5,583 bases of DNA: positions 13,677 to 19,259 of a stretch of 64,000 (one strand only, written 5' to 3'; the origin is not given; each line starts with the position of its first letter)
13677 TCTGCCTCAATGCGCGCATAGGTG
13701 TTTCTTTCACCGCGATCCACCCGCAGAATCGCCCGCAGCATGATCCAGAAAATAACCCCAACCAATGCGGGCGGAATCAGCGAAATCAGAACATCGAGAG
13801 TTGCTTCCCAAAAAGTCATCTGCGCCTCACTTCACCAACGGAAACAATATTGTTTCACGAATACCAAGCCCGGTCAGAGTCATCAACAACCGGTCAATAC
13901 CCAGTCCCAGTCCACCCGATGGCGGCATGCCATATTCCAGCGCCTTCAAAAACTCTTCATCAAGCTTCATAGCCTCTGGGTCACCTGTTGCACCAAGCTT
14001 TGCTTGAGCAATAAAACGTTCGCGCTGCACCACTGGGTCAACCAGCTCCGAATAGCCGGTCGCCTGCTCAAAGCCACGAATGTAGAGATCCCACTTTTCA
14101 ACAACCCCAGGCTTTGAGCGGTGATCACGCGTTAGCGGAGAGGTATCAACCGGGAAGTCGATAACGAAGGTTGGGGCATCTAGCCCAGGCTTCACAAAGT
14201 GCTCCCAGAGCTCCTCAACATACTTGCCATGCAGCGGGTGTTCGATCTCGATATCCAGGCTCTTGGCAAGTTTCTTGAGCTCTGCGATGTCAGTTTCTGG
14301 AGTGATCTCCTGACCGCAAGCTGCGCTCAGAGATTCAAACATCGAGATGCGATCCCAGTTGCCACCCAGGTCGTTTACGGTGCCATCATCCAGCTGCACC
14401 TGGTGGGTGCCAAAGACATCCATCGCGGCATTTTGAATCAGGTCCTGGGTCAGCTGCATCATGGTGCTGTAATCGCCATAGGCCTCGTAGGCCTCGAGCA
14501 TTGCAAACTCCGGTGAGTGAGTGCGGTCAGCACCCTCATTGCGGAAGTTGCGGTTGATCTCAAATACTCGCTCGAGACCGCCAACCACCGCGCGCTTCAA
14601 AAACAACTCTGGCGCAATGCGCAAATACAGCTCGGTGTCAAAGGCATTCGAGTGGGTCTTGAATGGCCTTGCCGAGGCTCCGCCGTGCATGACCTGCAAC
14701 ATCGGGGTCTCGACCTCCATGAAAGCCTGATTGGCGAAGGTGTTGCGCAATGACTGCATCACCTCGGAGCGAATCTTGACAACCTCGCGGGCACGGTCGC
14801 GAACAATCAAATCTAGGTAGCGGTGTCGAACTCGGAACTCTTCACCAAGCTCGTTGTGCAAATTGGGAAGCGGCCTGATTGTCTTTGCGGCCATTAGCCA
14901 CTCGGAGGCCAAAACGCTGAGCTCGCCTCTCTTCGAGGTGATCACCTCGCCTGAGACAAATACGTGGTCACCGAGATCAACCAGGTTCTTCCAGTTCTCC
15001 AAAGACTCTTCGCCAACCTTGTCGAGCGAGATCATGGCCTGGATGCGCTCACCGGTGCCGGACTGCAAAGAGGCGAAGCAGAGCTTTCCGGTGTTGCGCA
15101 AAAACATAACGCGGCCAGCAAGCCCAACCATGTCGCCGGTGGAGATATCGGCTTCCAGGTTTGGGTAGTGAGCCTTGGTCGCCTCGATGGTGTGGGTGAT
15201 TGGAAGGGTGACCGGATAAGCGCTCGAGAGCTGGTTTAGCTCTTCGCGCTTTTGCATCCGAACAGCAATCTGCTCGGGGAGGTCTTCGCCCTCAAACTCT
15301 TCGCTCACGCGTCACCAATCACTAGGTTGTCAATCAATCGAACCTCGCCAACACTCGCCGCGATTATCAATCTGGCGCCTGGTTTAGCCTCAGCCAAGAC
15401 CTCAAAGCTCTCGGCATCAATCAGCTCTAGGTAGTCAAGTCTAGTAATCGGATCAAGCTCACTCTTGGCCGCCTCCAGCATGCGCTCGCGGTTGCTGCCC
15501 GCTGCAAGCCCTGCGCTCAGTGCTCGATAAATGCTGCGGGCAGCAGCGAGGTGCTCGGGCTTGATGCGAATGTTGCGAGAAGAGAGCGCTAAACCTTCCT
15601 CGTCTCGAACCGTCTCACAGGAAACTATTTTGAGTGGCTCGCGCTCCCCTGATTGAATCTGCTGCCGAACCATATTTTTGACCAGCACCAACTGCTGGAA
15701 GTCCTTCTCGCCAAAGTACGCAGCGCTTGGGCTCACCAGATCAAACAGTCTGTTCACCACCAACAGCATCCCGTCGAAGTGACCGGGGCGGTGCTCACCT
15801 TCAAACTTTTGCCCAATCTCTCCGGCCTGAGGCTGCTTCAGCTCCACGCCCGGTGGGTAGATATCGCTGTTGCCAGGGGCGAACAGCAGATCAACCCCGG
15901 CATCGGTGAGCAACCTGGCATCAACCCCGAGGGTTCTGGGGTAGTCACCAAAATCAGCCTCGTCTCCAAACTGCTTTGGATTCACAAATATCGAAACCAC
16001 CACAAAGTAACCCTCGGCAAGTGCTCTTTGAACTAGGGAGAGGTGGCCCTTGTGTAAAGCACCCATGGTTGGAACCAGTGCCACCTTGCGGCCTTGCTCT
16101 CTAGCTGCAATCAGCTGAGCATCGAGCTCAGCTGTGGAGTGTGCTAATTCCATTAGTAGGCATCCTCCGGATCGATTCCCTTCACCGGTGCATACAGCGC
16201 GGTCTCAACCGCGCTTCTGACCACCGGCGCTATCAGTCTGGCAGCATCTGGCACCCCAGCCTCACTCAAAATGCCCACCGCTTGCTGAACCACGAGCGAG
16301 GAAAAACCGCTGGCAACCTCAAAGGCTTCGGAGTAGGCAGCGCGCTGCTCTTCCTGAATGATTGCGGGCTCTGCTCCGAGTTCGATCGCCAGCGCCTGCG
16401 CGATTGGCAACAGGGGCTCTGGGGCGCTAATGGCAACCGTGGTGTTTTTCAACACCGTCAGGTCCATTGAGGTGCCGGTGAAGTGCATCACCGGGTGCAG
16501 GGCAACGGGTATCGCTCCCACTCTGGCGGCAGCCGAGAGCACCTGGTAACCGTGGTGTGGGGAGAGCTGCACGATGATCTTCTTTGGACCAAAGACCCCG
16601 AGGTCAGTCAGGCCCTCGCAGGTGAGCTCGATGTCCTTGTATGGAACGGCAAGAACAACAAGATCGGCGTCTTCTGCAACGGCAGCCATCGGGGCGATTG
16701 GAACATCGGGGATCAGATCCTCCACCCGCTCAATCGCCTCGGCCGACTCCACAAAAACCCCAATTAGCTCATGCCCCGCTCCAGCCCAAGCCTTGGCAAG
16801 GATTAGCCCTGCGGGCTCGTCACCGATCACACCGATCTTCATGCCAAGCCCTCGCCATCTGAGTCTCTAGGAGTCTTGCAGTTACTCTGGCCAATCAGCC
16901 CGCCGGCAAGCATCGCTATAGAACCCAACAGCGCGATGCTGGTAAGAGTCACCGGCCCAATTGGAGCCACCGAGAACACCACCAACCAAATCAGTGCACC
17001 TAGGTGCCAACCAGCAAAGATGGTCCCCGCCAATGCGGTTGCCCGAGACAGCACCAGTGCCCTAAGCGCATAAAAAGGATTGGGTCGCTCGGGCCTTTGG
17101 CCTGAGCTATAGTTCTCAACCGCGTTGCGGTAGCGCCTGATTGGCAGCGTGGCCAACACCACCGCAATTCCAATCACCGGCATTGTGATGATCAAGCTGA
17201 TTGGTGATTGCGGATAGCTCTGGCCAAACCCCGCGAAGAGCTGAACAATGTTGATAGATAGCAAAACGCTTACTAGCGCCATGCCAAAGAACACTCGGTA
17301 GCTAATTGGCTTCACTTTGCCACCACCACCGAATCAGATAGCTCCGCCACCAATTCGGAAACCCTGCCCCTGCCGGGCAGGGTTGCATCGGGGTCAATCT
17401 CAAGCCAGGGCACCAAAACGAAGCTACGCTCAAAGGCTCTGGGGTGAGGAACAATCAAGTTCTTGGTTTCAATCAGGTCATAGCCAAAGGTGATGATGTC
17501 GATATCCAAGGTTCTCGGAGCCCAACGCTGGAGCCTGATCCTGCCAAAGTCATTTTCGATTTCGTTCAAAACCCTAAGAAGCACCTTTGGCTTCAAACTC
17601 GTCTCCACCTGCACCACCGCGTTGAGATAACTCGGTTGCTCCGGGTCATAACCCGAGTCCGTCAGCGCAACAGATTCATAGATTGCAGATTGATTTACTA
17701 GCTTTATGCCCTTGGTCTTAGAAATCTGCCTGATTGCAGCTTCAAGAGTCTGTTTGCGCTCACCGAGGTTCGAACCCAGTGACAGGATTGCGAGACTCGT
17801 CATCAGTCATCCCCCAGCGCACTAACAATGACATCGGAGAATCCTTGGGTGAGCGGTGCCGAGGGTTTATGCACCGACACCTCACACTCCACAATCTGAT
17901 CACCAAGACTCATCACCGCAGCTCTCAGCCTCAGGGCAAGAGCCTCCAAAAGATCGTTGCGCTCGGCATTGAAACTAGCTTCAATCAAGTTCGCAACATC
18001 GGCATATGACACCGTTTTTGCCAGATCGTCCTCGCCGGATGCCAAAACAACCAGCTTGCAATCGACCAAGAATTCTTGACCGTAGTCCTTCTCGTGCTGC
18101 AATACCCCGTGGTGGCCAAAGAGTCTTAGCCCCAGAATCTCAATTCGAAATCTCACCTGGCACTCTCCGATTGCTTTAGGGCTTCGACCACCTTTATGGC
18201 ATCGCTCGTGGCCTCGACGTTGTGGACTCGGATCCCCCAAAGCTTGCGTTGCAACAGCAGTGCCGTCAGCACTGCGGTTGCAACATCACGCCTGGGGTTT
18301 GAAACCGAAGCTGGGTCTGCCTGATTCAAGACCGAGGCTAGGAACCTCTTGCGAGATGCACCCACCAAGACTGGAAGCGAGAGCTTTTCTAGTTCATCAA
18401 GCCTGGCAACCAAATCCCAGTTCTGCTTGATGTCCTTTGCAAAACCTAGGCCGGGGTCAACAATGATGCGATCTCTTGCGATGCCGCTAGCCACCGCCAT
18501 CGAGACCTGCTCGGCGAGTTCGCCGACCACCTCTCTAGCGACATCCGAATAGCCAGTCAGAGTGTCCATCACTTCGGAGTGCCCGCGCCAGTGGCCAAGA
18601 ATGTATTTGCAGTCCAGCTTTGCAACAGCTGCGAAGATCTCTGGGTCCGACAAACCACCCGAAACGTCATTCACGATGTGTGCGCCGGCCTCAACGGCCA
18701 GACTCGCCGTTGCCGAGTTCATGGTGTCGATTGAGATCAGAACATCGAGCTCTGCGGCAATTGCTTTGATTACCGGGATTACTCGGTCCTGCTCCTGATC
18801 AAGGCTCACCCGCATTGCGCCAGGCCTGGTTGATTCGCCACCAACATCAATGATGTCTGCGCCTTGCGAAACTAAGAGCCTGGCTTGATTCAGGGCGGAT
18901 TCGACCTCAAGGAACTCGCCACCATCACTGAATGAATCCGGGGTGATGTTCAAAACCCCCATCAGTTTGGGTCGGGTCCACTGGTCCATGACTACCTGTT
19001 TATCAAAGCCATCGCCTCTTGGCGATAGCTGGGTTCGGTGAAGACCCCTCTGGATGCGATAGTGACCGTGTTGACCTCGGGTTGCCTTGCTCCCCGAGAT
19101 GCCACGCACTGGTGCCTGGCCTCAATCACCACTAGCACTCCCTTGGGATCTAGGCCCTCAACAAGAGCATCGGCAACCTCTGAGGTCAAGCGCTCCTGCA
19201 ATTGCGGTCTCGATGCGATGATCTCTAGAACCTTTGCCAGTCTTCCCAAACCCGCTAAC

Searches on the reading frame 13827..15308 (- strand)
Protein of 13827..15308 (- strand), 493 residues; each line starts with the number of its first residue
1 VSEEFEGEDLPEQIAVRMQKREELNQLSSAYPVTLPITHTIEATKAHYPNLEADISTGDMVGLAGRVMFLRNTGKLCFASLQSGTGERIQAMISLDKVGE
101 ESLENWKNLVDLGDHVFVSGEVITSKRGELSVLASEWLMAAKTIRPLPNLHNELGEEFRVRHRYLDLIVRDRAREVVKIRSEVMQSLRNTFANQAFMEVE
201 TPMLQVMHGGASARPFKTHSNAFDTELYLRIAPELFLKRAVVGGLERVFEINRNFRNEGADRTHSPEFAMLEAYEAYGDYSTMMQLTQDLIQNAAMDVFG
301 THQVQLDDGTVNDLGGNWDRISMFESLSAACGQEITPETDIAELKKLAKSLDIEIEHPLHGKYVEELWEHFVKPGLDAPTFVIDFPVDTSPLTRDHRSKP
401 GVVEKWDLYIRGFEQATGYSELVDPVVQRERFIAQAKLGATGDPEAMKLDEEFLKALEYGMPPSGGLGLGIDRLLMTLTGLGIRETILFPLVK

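Call 62: search_protein_families(library=pfam, proteins=[window:13827-15308:-], max_evalue=0.0001)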
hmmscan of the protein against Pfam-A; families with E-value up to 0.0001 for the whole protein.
window:13827-15308:- (493 aa): 3 families
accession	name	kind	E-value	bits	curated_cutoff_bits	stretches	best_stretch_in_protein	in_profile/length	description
PF00152.25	tRNA-synt_2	-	1.4e-83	281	25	1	156-491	2-306/308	tRNA synthetases class II (D, K and N)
PF01336.31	tRNA_anti-codon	-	1.4e-11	44.6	27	1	63-137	3-72/75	OB-fold nucleic acid binding domain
PF01409.25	tRNA-synt_2d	-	3.1e-05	24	19.8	0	247-306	104-162/246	tRNA synthetases class II core domain (F)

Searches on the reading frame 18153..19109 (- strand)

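Call 62: search_protein_families(library=pfam, proteins=[window:18153-19109:-], max_evalue=0.0001)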
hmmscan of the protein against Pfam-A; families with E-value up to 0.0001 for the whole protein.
window:18153-19109:- (318 aa): 1 family
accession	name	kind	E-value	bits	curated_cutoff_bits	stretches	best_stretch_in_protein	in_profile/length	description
PF00809.28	Pterin_bind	-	9.6e-78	261.6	25.5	1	50-296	1-244/244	Pterin binding enzyme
